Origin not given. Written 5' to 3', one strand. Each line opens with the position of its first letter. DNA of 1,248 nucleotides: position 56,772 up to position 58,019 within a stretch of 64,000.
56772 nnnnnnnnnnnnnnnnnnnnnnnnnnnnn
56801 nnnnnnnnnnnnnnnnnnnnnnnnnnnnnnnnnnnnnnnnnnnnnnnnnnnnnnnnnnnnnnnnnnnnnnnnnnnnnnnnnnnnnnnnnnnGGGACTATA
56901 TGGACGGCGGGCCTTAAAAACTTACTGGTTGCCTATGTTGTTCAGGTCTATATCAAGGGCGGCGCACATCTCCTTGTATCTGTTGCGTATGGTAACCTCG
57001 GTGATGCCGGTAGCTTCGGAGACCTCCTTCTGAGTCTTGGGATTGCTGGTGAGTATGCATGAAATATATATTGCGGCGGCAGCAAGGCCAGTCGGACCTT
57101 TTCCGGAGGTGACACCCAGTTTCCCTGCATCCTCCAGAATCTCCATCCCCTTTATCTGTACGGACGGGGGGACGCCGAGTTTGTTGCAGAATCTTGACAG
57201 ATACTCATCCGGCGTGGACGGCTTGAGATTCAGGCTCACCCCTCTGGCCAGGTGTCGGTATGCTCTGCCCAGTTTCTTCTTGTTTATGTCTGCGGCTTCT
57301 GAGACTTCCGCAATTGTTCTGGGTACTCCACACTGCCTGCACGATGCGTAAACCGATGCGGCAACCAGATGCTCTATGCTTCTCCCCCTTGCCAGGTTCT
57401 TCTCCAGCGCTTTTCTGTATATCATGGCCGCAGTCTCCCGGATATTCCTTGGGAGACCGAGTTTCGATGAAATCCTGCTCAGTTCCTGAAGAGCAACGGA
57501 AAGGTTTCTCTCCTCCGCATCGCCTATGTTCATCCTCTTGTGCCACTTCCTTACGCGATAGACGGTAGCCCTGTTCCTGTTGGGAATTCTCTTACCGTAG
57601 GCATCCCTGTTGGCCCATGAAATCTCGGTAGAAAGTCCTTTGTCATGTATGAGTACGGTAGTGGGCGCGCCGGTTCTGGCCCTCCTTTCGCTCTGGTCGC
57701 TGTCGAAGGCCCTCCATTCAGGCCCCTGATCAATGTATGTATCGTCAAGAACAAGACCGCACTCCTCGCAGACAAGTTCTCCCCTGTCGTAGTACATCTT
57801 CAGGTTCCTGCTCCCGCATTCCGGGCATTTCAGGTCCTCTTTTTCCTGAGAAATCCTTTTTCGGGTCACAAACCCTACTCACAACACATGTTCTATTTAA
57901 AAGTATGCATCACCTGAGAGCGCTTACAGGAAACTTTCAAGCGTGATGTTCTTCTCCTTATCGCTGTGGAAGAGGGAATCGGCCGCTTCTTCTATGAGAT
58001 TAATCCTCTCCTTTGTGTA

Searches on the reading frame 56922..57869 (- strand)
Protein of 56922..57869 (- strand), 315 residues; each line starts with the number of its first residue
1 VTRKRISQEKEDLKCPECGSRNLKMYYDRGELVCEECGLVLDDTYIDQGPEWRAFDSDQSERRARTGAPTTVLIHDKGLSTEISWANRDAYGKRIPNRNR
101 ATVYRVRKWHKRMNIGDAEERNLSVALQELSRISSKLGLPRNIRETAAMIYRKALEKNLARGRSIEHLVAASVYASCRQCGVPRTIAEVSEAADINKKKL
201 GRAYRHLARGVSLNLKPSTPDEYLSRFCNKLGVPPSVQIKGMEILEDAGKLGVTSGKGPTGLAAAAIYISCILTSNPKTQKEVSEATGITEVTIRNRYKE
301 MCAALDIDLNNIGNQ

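Call 71: search_protein_families(library=pfam, proteins=[window:56922-57869:-], max_evalue=0.001)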
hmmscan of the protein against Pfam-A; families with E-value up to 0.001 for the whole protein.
window:56922-57869:- (315 aa): 4 families
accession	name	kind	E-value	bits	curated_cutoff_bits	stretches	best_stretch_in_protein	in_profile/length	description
PF00382.24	TFIIB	-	7.3e-42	141.7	23.6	2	121-208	3-90/92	Transcription factor TFIIB repeat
PF08271.17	Zn_Ribbon_TF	-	6.3e-19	67.7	29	1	14-55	2-43/43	TFIIB zinc-binding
PF04545.22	Sigma70_r4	-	0.00062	19.7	24.1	0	277-300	20-43/50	Sigma-70, region 4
PF03966.22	Trm112p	-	0.00075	19.8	22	0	13-40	8-34/40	Trm112p-like protein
